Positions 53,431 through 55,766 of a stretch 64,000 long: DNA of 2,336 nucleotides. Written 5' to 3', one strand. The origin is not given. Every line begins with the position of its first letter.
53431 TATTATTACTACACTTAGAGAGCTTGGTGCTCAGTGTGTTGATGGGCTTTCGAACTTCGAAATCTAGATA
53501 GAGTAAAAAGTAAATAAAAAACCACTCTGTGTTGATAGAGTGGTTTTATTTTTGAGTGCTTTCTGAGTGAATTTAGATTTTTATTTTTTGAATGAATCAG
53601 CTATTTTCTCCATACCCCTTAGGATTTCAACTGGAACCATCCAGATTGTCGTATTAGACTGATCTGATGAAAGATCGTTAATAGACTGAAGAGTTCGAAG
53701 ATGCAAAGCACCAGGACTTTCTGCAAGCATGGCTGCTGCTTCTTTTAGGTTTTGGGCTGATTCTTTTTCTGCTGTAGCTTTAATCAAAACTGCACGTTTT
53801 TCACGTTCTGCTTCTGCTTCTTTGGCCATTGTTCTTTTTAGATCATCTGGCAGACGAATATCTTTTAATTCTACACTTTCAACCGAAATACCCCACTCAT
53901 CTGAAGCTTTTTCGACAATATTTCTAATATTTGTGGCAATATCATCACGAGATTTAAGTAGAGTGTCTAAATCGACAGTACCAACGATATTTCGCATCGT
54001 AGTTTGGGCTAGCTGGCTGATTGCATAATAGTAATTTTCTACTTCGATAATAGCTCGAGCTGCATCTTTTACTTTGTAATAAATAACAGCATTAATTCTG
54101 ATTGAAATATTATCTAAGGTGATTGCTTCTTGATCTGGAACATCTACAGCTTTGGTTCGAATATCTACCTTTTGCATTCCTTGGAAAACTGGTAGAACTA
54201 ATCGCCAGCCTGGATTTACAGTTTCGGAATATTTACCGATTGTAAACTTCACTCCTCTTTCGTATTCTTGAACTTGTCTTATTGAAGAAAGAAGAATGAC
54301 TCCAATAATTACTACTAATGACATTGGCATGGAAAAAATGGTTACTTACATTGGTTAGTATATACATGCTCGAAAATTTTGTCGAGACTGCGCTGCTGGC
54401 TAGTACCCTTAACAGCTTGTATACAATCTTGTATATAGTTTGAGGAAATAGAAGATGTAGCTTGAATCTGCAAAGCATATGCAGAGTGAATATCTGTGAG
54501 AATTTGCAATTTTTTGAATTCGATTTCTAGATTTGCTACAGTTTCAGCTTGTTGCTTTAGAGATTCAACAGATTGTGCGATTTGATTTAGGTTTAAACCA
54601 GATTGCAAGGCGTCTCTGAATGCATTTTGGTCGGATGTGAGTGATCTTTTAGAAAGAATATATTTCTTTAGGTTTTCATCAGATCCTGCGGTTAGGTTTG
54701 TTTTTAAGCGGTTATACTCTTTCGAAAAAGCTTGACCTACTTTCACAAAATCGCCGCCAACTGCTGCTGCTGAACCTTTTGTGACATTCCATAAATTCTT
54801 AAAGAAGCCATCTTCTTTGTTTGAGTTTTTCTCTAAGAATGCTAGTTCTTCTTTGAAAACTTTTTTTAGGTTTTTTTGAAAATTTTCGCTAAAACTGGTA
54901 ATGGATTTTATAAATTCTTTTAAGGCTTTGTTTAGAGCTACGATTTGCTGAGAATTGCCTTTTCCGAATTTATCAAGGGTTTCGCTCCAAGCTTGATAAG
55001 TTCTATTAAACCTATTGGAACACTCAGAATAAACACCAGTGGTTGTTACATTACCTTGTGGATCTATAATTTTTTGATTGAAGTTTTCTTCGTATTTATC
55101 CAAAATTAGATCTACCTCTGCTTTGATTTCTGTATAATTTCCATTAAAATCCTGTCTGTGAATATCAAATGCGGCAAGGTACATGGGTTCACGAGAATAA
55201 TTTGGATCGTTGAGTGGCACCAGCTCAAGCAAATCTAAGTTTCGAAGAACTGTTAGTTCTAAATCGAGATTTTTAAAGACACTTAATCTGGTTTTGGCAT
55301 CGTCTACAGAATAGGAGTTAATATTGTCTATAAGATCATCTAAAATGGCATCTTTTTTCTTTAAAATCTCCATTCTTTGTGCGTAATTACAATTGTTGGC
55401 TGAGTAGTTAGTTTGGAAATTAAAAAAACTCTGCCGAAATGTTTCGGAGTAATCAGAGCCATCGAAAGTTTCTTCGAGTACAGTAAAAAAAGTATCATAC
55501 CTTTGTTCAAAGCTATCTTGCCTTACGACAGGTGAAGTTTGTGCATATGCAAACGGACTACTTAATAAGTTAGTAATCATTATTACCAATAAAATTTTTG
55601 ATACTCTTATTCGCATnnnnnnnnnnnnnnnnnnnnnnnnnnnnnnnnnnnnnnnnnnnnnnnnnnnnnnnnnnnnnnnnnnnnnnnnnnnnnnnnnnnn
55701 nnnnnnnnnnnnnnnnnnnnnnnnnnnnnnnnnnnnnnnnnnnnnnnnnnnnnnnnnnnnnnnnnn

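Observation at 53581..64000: Translationally coupled six-gene envelope operon of unknown function: giant SLH protein, four secreted helical proteins and an SPFH scaffold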

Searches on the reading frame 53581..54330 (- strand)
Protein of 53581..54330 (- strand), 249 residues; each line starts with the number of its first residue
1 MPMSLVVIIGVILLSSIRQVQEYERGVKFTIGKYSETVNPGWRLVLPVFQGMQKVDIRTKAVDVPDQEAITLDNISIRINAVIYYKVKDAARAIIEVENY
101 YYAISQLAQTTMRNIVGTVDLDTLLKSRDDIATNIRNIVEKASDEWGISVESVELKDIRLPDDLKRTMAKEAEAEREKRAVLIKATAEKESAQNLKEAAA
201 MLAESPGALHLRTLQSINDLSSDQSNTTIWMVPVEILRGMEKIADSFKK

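Call 3: search_protein_families(library=pfam, proteins=[window:53581-54330:-], max_evalue=0.1)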
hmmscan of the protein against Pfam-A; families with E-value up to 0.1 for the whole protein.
window:53581-54330:- (249 aa): 3 families
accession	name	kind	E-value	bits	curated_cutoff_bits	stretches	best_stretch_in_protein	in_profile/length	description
PF01145.31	Band_7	-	1.7e-40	139.4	23.6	1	19-189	2-176/176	SPFH domain / Band 7 family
PF13421.11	Band_7_1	-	9.4e-05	22.6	24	1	106-173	139-208/211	SPFH domain-Band 7 family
PF13838.12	Clathrin_H_link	-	0.058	13.9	27.8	0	192-224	19-50/66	Clathrin-H-link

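Call 4: search_protein_families(library=ncbifam, proteins=[window:53581-54330:-], max_evalue=0.1)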
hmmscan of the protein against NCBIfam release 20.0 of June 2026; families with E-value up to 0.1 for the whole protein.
window:53581-54330:- (249 aa): 5 families
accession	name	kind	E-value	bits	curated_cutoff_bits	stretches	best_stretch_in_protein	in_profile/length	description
TIGR01933.1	hflK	equivalog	4.9e-19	68.8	159.4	1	18-192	2-177/261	FtsH protease activity modulator HflK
TIGR01932.1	hflC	equivalog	2.9e-11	42.8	134.4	2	4-128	7-143/318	protease modulator HflC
NF008181.0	PRK10930.1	equivalog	7.3e-11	41.5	660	1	8-186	88-269/419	FtsH protease activity modulator HflK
NF008259.0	PRK11029.1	equivalog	1.2e-05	24.5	427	1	4-95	7-105/334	protease modulator HflC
NF058507.1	FlotScfldFlot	equivalog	2.7e-05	23.4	700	1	19-201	41-237/477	flotillin lipid rafts scaffold protein FloT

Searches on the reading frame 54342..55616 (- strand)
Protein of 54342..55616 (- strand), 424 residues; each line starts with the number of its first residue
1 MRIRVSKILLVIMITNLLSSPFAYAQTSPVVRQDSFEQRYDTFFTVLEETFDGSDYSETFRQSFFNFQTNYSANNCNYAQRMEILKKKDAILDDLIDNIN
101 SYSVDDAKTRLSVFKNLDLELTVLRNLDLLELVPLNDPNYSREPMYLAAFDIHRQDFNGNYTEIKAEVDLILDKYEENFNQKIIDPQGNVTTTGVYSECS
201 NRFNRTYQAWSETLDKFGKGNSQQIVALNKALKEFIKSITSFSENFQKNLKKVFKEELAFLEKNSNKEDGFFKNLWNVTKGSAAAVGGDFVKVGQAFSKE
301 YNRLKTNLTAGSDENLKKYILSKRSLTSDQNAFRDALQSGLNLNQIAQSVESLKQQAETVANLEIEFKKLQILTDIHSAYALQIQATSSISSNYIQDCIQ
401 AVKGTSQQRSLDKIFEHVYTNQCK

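Call 3: search_protein_families(library=pfam, proteins=[window:54342-55616:-], max_evalue=0.1)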
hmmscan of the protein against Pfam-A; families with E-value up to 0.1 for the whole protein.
window:54342-55616:- (424 aa): 2 families
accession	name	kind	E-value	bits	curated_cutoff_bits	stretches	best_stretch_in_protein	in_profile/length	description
PF20648.2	DUF6809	-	0.03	15.6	27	0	180-246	10-75/85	Family of unknown function (DUF6809)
PF21826.1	DUF6887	-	0.034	14.9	24.2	0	306-355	2-51/62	Family of unknown function (DUF6887)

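Call 4: search_protein_families(library=ncbifam, proteins=[window:54342-55616:-], max_evalue=0.1)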
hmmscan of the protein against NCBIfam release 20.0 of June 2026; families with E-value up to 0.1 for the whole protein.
window:54342-55616:- (424 aa): 0 families

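Call 26: find_homologous_proteins(query=window:54342-55616:-, max_evalue=0.001)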
Query window:54342-55616:- (424 aa): 6 proteins with E <= 0.001 among 7737 candidates.
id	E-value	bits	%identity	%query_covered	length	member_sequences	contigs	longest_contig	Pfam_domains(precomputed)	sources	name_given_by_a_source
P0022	1.6e-267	905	98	100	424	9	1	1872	-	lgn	-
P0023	3.6e-168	578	63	100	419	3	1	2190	-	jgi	-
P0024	8.0e-163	560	63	94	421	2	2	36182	-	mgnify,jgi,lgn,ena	mgnify:FL=1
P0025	1.1e-128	448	60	81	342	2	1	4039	-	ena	-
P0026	1.9e-111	391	45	99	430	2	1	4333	-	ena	-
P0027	2.1e-75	272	39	100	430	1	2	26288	-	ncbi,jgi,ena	-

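Call 49: search_solved_structures(query=A6, max_evalue=5)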
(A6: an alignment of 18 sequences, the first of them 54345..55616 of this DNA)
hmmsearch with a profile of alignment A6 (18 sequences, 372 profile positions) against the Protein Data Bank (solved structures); distinct sequences matched with E-value up to 5: 2.
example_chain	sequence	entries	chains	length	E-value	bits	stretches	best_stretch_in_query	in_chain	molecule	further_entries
4o8b_A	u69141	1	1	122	1.3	11.5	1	183-222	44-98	Uncharacterized protein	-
8i2e_B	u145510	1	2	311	4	9.9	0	200-323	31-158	Probable peptidoglycan endopeptidase LytE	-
